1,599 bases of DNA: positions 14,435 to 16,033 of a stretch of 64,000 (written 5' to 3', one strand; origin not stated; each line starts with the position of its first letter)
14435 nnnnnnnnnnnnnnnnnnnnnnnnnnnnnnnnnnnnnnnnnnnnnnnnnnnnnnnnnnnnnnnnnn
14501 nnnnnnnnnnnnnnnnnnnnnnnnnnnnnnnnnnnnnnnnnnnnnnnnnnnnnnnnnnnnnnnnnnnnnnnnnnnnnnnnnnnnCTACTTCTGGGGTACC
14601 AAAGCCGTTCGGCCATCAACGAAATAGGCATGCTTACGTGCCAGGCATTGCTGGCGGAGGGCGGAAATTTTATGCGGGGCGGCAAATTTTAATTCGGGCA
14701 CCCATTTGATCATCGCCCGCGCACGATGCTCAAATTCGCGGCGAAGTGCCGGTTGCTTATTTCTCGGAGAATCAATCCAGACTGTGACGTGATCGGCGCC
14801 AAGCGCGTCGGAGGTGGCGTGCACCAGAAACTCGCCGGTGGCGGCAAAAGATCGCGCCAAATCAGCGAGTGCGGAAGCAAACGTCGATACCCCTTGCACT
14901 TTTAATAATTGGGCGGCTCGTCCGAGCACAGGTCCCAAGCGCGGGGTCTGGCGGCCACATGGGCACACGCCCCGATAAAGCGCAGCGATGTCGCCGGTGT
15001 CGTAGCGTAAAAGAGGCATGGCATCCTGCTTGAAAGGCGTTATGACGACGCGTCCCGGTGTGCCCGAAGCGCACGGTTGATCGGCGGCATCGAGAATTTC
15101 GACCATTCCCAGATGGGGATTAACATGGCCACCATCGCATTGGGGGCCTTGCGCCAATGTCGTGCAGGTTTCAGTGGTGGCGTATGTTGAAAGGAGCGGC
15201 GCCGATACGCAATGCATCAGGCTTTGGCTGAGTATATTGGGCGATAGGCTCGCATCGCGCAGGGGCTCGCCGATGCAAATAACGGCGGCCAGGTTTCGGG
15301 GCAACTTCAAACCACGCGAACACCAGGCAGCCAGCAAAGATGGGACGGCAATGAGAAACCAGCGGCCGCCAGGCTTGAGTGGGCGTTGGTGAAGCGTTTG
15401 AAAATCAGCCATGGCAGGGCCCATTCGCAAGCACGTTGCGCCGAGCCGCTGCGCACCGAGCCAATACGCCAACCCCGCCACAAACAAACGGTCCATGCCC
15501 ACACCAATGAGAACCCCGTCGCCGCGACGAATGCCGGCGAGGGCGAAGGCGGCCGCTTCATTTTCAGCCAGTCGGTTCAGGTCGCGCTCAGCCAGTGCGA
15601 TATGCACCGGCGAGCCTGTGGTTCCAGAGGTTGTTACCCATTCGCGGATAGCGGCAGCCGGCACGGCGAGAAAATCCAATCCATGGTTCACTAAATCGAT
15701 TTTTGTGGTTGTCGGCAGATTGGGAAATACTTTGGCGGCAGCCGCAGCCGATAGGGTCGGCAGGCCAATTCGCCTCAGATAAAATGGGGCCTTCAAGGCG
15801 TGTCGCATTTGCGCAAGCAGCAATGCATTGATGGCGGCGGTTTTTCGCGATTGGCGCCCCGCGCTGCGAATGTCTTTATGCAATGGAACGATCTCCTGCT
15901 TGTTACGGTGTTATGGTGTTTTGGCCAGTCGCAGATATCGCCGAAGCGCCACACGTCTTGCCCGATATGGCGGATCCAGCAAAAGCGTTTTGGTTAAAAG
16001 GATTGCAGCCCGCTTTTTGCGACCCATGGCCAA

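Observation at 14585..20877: Tightly coupled three-gene operon: LolA-like protein, MMPL-Ntn fusion and PaaK/F390-synthetase-like ligase - candidate acyl-activation/transfer/export module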

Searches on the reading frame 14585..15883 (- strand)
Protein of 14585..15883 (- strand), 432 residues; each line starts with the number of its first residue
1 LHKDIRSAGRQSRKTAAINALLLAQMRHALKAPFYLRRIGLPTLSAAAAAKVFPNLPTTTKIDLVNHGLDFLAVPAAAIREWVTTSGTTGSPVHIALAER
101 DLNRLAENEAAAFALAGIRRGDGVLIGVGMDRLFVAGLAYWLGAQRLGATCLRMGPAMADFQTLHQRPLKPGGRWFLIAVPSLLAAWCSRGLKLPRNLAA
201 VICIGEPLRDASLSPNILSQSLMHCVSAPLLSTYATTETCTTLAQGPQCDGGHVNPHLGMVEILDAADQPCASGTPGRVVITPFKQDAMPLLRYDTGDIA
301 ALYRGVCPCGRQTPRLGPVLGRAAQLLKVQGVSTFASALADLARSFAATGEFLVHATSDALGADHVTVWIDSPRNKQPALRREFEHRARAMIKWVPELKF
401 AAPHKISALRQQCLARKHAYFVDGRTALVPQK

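Call 6: search_protein_families(library=pfam, proteins=[window:14585-15883:-], max_evalue=0.01)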
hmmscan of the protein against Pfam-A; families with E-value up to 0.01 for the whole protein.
window:14585-15883:- (432 aa): 1 family
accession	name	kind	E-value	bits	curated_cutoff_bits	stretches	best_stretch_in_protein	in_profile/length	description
PF00501.34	AMP-binding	-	9.4e-06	25.1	29.9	1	85-281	170-374/384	AMP-binding enzyme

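Call 7: search_protein_families(library=ncbifam, proteins=[window:14585-15883:-], max_evalue=0.1)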
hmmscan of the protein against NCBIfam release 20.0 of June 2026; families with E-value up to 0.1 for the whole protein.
window:14585-15883:- (432 aa): 11 families
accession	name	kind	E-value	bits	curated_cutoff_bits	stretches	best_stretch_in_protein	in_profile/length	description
NF053551.1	FlxY_rubin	equivalog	4.2e-91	305.8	520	1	51-425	49-424/424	flexirubin biosynthesis putative acyl-CoA ligase FlxY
NF045666.1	DVU1553_fam_AMP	equivalog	5e-35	121.1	300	1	22-322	31-330/331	DVU_1553 family AMP-dependent CoA ligase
NF041878.1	paak_haloarch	equivalog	4.3e-29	101.4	700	2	250-350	251-352/427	phenylacetate--CoA ligase PaaK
TIGR02155.1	PA_CoA_ligase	equivalog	2.5e-26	92.2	646.3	2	55-171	52-168/422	phenylacetate--CoA ligase PaaK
NF041217.1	BagE_FevW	exception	1.5e-17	63.7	800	1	23-334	22-322/424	bagremycin/ferroverdin synthetase BagE/FevW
TIGR01733.1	AA-adenyl-dom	subfamily_domain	2.2e-08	33.3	317.4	1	82-281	125-324/409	amino acid adenylation domain-containing protein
TIGR03335.1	F390_ftsA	equivalog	3.3e-07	29.4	458.7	1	70-317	79-324/445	coenzyme F390 synthetase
NF004511.1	PRK05852.1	equivalog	3.3e-06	26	650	1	95-177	25-103/505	FadD7 family fatty acid--CoA ligase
NF004808.0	PRK06155.1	equivalog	0.0041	15.5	722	1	100-178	50-123/542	ATP-dependent acyl-CoA ligase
NF004837.0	PRK06187.1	subfamily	0.02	13.1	476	1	84-245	177-329/531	long-chain-fatty-acid--CoA ligase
TIGR02304.1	aden_form_hyp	equivalog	0.078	11.9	251.9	1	280-330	283-333/430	F390 synthetase-related protein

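Call 8: search_solved_structures(query=window:14585-15883:-, max_evalue=0.01)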
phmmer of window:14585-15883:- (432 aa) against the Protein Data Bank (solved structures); distinct sequences matched with E-value up to 0.01: 9.
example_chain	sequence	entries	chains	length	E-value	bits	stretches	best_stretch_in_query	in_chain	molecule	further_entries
4r1l_A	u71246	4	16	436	3.8e-20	75.3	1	53-351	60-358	Phenylacetate-coenzyme A ligase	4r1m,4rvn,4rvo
2y4o_A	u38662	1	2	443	8.6e-20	74.1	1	25-392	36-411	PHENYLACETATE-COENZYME A LIGASE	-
6wuq_A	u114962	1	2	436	3.8e-18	68.7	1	25-353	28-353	AjiA1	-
2y27_A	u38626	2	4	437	3.8e-17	65.4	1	23-341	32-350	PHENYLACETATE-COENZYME A LIGASE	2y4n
9s3l_A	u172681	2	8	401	2.6e-15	59.4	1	227-337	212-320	Phenylacetate-CoA ligase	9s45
6siw_A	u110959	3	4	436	1e-14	57.4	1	26-353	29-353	PaaK-like ligase (AMP-dependent synthetase and ligase) | AMP-dependent synthetase and ligase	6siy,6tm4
6siw_B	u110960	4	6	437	1e-14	57.4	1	26-353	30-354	PaaK-like ligase (AMP-dependent synthetase and ligase) | AMP-dependent synthetase and ligase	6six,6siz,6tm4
6hdw_A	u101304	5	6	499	1.1e-10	44.1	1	69-405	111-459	2-hydroxyisobutyryl-CoA synthetase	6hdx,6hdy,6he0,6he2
5ie0_A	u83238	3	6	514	0.0096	18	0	82-254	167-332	Oxalate--CoA ligase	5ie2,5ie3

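Call 72: list_cluster_members(proteins=[P0001, window:14588-15883:-, P0046])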
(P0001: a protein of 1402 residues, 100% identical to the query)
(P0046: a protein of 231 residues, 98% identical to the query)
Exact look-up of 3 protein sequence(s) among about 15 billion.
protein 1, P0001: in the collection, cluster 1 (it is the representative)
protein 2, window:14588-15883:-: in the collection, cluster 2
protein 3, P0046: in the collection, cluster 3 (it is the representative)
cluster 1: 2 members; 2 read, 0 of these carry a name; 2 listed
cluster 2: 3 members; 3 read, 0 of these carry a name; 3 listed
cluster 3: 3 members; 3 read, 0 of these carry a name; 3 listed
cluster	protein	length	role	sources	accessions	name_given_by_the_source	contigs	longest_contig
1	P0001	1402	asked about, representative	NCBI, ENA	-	-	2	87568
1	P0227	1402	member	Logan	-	-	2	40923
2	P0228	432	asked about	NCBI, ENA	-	-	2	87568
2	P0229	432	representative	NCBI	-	-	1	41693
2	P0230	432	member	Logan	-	-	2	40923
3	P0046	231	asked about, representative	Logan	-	-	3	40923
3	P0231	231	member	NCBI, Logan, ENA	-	-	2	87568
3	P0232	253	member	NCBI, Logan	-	-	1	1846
